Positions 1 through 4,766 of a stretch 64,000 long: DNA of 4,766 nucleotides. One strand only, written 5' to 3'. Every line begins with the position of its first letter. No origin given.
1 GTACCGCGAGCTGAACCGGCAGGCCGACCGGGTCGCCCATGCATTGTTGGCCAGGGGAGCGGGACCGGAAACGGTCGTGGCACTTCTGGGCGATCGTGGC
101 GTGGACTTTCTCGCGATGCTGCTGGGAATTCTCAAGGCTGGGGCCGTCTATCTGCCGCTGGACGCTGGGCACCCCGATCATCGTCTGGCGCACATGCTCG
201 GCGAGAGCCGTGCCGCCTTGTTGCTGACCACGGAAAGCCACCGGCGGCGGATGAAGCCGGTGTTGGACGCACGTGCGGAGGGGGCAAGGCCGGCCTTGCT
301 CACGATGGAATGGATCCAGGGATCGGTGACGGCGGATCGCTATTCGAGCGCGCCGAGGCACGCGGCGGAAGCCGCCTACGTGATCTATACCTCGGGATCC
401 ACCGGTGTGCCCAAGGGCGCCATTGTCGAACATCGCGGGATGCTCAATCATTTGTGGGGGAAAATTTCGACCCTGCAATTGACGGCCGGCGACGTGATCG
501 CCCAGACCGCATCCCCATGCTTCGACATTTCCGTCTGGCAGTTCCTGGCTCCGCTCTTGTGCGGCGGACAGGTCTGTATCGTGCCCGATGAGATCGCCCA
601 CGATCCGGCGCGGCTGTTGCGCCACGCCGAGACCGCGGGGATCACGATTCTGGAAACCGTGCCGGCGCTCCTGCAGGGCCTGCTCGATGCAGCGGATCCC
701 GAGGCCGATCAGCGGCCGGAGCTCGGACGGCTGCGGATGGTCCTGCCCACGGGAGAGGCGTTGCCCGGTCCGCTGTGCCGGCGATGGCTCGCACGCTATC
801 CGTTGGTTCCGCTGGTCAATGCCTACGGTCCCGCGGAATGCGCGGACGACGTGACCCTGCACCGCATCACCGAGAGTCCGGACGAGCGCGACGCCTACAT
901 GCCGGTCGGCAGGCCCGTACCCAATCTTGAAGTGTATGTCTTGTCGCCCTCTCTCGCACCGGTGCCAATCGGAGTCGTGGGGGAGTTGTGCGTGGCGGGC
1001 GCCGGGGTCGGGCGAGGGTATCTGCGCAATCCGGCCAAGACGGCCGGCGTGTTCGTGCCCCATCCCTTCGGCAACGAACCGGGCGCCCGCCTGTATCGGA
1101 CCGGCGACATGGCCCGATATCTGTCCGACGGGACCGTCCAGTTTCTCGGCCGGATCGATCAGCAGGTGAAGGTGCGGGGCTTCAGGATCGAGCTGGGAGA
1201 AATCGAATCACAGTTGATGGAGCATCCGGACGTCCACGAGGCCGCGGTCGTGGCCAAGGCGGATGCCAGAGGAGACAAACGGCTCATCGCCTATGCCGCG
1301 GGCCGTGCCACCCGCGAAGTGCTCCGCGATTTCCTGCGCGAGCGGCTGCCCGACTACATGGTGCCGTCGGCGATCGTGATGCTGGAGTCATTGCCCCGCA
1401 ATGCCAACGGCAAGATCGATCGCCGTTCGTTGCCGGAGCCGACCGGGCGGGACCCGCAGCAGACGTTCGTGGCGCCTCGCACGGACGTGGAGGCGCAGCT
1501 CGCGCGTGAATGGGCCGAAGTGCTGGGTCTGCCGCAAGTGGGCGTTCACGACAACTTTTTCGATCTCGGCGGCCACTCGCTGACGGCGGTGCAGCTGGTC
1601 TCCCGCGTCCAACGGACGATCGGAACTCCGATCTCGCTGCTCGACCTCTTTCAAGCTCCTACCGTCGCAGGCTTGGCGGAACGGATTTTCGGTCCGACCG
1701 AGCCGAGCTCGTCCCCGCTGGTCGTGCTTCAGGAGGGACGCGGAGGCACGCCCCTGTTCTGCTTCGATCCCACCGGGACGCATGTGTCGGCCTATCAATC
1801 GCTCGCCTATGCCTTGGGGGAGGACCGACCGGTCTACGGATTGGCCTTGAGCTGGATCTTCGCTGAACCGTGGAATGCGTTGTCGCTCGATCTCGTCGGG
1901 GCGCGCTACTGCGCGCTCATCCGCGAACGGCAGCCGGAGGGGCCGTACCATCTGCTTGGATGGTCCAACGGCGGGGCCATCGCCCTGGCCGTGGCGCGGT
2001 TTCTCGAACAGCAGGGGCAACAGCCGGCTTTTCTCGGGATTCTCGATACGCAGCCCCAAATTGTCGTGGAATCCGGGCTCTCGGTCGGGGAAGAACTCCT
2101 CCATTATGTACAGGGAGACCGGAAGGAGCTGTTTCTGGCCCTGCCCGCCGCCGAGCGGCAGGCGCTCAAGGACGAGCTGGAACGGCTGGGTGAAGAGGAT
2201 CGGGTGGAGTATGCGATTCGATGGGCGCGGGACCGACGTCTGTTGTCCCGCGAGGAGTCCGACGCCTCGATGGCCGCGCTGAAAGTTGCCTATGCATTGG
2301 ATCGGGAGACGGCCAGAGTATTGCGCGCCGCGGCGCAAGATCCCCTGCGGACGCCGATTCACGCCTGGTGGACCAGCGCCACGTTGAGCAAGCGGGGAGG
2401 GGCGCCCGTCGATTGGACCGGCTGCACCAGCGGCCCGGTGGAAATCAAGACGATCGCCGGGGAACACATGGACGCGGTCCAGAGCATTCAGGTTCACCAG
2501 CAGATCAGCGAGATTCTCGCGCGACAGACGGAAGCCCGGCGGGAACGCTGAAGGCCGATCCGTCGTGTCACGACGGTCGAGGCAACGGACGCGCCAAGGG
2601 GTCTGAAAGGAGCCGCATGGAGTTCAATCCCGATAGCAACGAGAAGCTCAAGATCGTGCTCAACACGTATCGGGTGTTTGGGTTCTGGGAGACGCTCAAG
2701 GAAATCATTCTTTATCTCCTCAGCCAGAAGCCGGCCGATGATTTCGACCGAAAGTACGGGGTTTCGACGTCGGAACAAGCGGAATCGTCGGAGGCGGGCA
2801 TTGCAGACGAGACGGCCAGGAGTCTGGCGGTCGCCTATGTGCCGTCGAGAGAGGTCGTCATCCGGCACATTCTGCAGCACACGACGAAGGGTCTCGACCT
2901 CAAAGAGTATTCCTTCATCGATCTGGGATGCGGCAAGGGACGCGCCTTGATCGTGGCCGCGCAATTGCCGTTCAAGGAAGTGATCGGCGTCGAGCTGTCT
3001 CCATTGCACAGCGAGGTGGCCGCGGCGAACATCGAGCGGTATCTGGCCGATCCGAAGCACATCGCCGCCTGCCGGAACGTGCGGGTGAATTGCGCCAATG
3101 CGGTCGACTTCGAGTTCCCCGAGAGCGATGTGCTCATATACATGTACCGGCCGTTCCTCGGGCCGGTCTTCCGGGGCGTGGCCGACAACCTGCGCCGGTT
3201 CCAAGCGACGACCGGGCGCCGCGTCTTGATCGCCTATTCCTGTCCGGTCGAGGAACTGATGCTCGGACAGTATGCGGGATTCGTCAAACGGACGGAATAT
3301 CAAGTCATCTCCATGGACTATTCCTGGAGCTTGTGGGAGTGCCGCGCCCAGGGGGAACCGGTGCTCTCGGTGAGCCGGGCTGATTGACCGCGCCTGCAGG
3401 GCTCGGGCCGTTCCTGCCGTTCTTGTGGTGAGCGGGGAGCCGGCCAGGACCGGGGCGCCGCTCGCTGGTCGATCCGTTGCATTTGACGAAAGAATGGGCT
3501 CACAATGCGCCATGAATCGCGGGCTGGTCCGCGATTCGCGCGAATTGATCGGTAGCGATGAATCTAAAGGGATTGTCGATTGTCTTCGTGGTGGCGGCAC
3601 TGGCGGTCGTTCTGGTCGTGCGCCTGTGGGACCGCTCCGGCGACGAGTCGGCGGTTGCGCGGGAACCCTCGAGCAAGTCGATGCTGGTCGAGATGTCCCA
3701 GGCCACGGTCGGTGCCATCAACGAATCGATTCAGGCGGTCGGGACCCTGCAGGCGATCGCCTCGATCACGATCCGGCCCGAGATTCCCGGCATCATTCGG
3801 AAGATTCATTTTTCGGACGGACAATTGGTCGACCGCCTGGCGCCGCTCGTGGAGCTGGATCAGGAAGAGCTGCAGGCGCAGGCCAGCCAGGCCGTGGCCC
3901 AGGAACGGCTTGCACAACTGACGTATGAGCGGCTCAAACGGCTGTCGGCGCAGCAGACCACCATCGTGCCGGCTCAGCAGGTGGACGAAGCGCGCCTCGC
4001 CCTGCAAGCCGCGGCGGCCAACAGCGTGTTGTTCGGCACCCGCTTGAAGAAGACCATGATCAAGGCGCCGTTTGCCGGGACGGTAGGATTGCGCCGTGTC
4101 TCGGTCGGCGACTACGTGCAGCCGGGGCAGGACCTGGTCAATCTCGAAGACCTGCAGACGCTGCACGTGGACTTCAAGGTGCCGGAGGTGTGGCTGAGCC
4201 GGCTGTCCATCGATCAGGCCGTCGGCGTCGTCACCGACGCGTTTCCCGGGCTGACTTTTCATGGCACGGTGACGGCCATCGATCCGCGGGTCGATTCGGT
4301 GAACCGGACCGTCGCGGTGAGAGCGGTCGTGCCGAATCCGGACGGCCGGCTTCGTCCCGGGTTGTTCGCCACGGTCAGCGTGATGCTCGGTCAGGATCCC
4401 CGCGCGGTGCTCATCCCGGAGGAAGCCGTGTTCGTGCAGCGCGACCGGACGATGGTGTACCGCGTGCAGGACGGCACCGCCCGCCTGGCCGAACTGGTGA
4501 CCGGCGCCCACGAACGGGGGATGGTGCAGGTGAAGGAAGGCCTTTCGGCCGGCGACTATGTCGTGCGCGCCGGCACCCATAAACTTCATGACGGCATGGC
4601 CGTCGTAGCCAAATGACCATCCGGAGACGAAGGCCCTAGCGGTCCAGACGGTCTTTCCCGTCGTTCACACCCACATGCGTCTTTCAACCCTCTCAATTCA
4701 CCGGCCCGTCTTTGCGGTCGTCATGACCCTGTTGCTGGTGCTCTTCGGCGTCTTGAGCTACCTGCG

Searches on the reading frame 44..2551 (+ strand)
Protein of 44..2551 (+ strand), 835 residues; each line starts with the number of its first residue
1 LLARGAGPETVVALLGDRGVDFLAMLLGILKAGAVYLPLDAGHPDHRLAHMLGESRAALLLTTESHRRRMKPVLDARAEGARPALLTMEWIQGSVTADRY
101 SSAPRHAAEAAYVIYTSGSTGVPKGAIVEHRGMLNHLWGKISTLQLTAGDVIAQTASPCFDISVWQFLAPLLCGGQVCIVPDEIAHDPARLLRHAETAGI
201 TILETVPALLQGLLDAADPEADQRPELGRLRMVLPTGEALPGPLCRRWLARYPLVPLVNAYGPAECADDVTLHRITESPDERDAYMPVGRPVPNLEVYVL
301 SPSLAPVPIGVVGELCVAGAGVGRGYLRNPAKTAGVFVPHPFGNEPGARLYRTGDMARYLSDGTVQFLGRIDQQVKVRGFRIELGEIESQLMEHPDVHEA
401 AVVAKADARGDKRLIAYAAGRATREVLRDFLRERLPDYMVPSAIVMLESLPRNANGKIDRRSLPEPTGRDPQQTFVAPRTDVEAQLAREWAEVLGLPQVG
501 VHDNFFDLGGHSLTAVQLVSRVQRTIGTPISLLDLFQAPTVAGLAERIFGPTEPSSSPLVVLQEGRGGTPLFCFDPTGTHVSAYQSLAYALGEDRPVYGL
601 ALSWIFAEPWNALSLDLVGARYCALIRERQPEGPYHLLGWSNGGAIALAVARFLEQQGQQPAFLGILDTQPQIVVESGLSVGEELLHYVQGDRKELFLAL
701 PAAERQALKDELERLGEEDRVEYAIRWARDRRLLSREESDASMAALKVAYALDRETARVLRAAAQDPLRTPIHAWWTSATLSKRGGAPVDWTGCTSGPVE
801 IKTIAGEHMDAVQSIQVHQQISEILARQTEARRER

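Call 86: search_protein_families(library=pfam, proteins=[window:44-2551:+], max_evalue=0.00001)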
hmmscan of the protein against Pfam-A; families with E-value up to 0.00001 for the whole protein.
window:44-2551:+ (835 aa): 4 families
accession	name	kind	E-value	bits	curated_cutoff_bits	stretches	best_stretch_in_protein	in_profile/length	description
PF00501.34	AMP-binding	-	1.5e-72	244.9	29.9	1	2-327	39-384/384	AMP-binding enzyme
PF00975.26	Thioesterase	-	1e-22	81.9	26.4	1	570-820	2-218/226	Thioesterase domain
PF00550.31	PP-binding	-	3.3e-18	66.2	20.8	1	485-548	2-67/67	Phosphopantetheine attachment site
PF13193.12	AMP-binding_C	-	5.4e-16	59.7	24.5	1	386-457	1-76/76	AMP-binding enzyme C-terminal domain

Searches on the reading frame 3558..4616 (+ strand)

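Call 86: search_protein_families(library=pfam, proteins=[window:3558-4616:+], max_evalue=0.00001)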
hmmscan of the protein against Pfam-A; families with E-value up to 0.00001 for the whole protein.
window:3558-4616:+ (352 aa): 2 families
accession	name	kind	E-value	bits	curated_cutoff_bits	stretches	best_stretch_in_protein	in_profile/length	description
PF16576.10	HlyD_D23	-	2.8e-33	115.4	30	1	54-271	2-214/214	Barrel-sandwich domain of CusB or HlyD membrane-fusion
PF13437.12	HlyD_3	-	4.1e-17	63.3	22.2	1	168-268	2-106/106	HlyD family secretion protein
